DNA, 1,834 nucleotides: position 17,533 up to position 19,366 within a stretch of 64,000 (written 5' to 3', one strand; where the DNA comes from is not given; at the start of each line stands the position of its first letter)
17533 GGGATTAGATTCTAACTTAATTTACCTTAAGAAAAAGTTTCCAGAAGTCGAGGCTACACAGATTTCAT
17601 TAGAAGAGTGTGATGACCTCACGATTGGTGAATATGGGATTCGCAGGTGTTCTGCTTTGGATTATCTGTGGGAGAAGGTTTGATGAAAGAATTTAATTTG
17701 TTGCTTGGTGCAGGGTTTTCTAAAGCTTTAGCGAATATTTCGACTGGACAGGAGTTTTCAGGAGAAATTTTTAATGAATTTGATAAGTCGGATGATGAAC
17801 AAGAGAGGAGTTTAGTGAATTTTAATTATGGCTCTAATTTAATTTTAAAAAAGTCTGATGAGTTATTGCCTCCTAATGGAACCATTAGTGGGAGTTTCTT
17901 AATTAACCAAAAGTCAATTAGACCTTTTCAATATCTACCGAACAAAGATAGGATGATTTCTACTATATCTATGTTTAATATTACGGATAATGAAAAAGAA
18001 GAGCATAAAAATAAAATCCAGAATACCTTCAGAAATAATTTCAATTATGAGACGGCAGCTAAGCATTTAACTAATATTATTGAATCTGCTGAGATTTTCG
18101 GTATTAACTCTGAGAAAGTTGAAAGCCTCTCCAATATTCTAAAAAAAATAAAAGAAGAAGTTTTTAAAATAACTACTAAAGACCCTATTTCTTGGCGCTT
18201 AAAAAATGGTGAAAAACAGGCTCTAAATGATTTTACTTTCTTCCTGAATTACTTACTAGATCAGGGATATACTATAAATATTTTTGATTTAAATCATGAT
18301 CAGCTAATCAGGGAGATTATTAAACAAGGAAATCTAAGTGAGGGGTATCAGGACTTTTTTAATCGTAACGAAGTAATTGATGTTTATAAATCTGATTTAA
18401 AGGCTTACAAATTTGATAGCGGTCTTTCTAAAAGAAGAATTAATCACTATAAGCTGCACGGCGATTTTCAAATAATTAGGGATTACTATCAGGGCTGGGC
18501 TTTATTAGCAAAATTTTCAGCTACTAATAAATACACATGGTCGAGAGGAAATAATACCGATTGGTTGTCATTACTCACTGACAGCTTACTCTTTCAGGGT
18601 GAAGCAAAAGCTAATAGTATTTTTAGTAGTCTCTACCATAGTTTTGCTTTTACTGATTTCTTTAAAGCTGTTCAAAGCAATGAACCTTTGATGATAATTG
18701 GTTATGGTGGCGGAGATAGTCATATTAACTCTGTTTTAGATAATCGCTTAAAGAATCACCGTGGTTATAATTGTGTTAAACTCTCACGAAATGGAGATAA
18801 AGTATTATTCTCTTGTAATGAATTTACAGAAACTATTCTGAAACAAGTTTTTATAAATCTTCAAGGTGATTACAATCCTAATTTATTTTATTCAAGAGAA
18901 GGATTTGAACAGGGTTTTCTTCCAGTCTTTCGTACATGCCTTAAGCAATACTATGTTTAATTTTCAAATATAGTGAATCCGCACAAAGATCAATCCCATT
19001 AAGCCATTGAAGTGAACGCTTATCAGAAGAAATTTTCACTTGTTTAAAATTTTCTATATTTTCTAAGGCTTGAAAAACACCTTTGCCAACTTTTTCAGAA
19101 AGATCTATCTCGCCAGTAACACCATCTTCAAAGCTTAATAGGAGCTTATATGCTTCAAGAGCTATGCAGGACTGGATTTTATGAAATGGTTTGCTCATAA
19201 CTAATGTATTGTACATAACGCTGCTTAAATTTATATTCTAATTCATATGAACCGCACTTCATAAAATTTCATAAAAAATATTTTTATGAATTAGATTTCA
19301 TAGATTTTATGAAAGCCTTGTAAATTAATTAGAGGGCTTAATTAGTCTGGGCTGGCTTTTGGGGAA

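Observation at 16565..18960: DUF4143-type AAA+ ATPase translationally coupled to a SIR2_2-like protein: candidate NAD+-depleting defence module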

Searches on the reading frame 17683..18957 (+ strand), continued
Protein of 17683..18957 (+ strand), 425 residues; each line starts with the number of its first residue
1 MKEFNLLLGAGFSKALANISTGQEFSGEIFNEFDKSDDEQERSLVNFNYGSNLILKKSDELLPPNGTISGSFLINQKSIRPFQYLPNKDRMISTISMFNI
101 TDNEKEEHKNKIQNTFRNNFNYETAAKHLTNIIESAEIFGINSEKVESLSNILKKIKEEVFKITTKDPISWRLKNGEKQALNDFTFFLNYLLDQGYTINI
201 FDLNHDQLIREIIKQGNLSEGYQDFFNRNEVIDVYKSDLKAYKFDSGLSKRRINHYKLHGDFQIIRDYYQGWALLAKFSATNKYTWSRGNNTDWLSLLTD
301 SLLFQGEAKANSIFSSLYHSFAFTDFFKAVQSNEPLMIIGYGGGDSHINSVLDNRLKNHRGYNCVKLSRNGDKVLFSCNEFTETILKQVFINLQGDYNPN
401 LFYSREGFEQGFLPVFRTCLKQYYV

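Call 50: search_solved_structures(query=A2, max_evalue=0.1, show_alignments=2)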
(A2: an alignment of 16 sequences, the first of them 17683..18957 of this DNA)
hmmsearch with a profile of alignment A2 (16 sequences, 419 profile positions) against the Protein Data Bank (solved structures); distinct sequences matched with E-value up to 0.1: 2.
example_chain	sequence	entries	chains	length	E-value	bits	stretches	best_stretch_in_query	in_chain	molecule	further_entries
8j4u_A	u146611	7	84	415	0.022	17.2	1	255-354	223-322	SIR2-like domain-containing protein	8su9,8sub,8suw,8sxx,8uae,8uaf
3nnf_A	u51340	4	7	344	0.034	16.5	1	81-195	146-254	CurA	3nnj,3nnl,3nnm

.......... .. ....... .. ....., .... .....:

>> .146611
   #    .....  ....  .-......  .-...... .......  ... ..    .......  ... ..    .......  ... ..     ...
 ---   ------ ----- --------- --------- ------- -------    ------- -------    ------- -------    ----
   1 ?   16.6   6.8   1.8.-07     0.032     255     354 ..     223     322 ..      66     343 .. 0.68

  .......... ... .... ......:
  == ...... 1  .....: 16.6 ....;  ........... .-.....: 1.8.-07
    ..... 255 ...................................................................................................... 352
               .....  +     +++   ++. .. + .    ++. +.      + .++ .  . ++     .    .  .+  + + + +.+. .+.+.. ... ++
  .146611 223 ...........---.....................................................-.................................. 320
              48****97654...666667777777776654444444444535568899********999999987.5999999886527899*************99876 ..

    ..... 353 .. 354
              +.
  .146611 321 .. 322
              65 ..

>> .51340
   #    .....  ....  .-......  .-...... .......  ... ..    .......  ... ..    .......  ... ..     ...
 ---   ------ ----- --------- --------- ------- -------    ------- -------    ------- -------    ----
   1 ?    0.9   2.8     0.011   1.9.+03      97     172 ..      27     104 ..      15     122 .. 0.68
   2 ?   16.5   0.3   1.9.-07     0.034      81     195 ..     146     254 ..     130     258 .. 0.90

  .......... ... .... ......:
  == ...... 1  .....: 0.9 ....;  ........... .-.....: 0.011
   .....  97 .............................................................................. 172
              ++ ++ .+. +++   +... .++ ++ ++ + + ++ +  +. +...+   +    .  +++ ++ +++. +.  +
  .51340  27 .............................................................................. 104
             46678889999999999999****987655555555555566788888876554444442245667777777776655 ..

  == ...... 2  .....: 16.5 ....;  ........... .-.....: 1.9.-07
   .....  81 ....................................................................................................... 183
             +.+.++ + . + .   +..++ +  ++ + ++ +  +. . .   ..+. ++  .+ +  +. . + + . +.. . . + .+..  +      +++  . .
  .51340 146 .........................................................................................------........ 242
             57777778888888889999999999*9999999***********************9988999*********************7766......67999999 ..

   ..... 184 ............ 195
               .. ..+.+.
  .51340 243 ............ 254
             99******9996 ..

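Call 51: search_protein_families(library=pfam, proteins=[L007:7255-8265:+, L007:4232-5677:+, L010:5253-6005:+, L010:7259-8236:+, L010:8243-9322:-, L010:9322-10443:-, L002:9204-9941:+], max_evalue=0.01)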
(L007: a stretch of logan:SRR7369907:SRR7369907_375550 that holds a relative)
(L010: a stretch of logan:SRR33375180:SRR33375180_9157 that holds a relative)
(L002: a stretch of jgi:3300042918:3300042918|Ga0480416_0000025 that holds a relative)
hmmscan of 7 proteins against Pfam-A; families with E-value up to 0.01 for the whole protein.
L007:7255-8265:+ (337 aa): 0 families

L007:4232-5677:+ (482 aa): 0 families

L010:5253-6005:+ (251 aa): 2 families
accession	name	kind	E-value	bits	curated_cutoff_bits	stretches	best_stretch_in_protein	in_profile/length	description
PF12705.13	PDDEXK_1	-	2.7e-13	50.9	22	1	28-243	6-243/247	PD-(D/E)XK nuclease superfamily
PF01930.23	Cas_Cas4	-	0.00071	20.1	22.7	1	113-242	46-154/160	Domain of unknown function DUF83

L010:7259-8236:+ (326 aa): 1 family
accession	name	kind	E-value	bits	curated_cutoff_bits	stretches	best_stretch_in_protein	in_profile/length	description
PF14022.11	DUF4238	-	6.8e-42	144.2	27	1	9-294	1-278/281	Protein of unknown function (DUF4238)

L010:8243-9322:- (360 aa): 1 family
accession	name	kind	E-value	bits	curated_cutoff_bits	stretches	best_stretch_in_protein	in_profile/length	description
PF13289.12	SIR2_2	-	0.0023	18.4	24.5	0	289-320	80-111/141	SIR2-like domain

L010:9322-10443:- (374 aa): 0 families

L002:9204-9941:+ (246 aa): 2 families
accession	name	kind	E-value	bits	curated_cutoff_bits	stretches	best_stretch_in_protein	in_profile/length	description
PF13391.12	HNH_2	-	0.00011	22.5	21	1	34-84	7-60/66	HNH endonuclease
PF01844.29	HNH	-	0.0031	18.1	21.4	1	65-82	27-44/47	HNH endonuclease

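Call 52: search_protein_families(library=padloc, proteins=[L007:7255-8265:+, L007:4232-5677:+, L010:5253-6005:+, L010:7259-8236:+, L010:8243-9322:-, L010:9322-10443:-, L002:7526-8800:+, L002:10165-11904:+], max_evalue=0.001)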
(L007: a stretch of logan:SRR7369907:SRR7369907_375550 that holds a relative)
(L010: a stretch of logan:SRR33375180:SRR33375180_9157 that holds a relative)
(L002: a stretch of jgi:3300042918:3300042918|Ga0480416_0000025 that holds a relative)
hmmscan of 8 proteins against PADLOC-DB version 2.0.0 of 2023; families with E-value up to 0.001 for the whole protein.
L007:7255-8265:+ (337 aa): 0 families

L007:4232-5677:+ (482 aa): 0 families

L010:5253-6005:+ (251 aa): 7 families
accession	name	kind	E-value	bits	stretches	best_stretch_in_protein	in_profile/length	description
PDLC01250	Cas4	-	2e-09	36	1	101-243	45-164/168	"CAS-I,CAS-II,CAS-III,CAS-IV,CAS-V,CAS-VI; acquisition_associated"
PDLC01447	Cas4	-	1.4e-08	33.4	1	23-243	4-154/161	"CAS-I,CAS-II,CAS-III,CAS-IV,CAS-V,CAS-VI; acquisition_associated"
PDLC00944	Cas4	-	1.8e-07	29.6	1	116-244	65-174/177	Cas4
PDLC00943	Cas4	-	2.1e-07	29.1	1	116-243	66-175/180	CRISPR-associated protein Cas4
PDLC01747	Cas1g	-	2.9e-05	20.8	1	112-244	57-171/523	-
PDLC02087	Cas4b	-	0.00015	20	1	109-188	68-137/189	-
PDLC01611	Cas4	-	0.00093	17.5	0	114-242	46-152/158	"CAS-I,CAS-II,CAS-III,CAS-IV,CAS-V,CAS-VI; acquisition_associated"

L010:7259-8236:+ (326 aa): 0 families

L010:8243-9322:- (360 aa): 5 families
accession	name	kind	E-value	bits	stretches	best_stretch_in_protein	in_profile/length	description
PDLC02414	Aga_SIR2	-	1.7e-10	38.7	1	99-203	80-172/313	-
PDLC02408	Aga_SIR2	-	6.9e-09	33.2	1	99-206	109-204/343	Class II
PDLC04087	SIR2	-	1.7e-07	28.4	0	14-204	20-195/343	-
PDLC04093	SIR2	-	5.3e-07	27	1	9-204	21-213/395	-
PDLC04082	SIR2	-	0.00022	18.3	0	11-163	16-152/345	-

L010:9322-10443:- (374 aa): 0 families

L002:7526-8800:+ (425 aa): 7 families
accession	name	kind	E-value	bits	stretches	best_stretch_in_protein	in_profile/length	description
PDLC04787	PDC-S01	-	3.2e-134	445.9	1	23-421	10-404/412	-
PDLC04789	PDC-S01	-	6e-34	115.7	1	30-369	7-335/375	-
PDLC04791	PDC-S01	-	8.6e-26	88.5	1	38-372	17-349/395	-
PDLC04790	PDC-S01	-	1.3e-15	55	1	112-340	79-325/422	-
PDLC04786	PDC-S01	-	2.1e-15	54.4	1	44-209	24-184/439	-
PDLC04788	PDC-S01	-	1.2e-09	35.6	1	44-199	23-171/448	-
PDLC04235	PDC-M01A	-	0.00074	16.5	0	11-98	157-241/510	-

L002:10165-11904:+ (580 aa): 3 families
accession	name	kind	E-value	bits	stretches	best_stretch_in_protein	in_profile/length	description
PDLC04774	PDC-M68B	-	1.6e-194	645.7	1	1-578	1-581/581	-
PDLC03860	LmuB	-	1.2e-08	32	1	38-291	34-261/565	-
PDLC03859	LmuB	-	3.7e-08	31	1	9-446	12-480/611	-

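Call 56: find_related_loci(query=A2, collection=metagenome_contigs, flank=5000)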
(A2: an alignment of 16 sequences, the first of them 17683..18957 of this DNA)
Query A2 (425 aa) in metagenome_contigs; peptide patterns used: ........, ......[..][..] (x = any residue, [..] = any of these).
118 stretches matched a pattern; 1 encode a relative of the query (tblastn E <= 1e-3); 1 distinct loci.
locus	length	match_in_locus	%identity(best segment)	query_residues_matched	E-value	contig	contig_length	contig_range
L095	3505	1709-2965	76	1-424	0e+0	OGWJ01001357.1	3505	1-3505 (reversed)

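Call 58: find_related_loci(query=A2, collection=viral_contigs, flank=5000)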
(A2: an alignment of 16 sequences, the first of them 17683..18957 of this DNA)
Query A2 (425 aa) in viral_contigs; peptide patterns used: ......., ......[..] (x = any residue, [..] = any of these).
59 stretches matched a pattern, but none encodes a relative of the query by tblastn (E <= 1e-3).

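Call 59: find_encoding_contigs(protein=P0005, flank=5000, max_places=2)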
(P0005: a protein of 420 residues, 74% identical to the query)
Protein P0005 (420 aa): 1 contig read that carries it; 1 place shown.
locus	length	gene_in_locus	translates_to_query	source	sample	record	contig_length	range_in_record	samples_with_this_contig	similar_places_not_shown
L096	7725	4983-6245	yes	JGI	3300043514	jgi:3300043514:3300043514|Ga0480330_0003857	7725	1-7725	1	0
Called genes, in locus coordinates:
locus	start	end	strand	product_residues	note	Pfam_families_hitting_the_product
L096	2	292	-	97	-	?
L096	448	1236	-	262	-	PF00929:RNase_T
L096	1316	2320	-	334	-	-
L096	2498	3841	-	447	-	PF03952:Enolase_N, PF00113:Enolase_C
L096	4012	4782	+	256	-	-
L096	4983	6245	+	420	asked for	PF13289:SIR2_2 (faint)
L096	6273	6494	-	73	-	PF13711:DUF4160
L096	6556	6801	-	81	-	PF10387:DUF2442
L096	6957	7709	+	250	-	PF13173:AAA_14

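Call 60: find_encoding_contigs(protein=P0009, flank=5000, max_places=2)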
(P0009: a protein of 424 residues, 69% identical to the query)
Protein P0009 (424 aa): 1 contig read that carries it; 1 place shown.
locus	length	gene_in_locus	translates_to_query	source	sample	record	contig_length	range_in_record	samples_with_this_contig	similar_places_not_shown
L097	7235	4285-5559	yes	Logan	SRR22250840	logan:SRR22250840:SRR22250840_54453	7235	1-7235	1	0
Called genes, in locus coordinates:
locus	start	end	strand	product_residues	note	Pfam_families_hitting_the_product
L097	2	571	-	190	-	?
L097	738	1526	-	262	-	PF00929:RNase_T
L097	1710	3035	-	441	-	PF03952:Enolase_N, PF00113:Enolase_C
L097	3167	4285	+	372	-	PF13173:AAA_14, PF13635:DUF4143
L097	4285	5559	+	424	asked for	PF13289:SIR2_2 (weak)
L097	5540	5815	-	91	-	PF10387:DUF2442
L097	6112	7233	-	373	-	?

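Call 61: find_encoding_contigs(protein=P0008, flank=5000, max_places=2)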
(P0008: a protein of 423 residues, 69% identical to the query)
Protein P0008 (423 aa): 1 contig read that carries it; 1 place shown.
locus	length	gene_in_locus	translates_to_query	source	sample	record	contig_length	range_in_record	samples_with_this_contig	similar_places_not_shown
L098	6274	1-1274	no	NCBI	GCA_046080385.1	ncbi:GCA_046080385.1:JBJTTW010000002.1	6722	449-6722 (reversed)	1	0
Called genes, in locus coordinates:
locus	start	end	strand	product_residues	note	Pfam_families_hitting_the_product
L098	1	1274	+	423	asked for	PF13289:SIR2_2 (faint)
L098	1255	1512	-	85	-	PF10387:DUF2442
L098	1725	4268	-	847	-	PF07693:KAP_NTPase, PF13401:AAA_22 (weak)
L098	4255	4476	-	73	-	-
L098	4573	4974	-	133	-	-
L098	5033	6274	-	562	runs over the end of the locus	PF00873:ACR_tran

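Call 70: search_dna_similar(query=window:17683-18957:+, collection=plasmids, mode=protein, max_evalue=0.001, max_rows=15)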
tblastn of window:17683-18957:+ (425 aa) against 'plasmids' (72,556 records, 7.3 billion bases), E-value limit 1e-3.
No match.

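Call 71: search_dna_similar(query=window:17683-18957:+, collection=phages, mode=protein, max_evalue=0.01, max_rows=10)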
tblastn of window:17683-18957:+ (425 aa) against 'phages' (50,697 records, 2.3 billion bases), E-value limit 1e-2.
No match.

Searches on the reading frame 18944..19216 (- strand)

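Call 3: search_protein_families(library=pfam, proteins=[window:18944-19216:-], max_evalue=1)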
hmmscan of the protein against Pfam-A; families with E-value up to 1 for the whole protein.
window:18944-19216:- (91 aa): 1 family
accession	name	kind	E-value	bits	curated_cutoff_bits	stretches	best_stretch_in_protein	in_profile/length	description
PF10387.14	DUF2442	-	1.7e-09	38.2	23.9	1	18-87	5-71/72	Protein of unknown function (DUF2442)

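Call 4: search_protein_families(library=padloc, proteins=[window:18944-19216:-], max_evalue=1)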
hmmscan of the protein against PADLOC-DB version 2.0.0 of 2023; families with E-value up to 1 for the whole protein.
window:18944-19216:- (91 aa): 0 families

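Call 6: search_protein_families(library=ncbifam, proteins=[window:18944-19216:-], max_evalue=0.1)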
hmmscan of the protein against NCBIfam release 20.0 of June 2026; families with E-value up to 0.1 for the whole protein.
window:18944-19216:- (91 aa): 1 family
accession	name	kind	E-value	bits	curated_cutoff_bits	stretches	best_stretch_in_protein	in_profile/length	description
NF048016.1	antoxin_DhiA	equivalog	6.4e-07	29.9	200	1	19-82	9-67/160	type II toxin-antitoxin system antitoxin DhiA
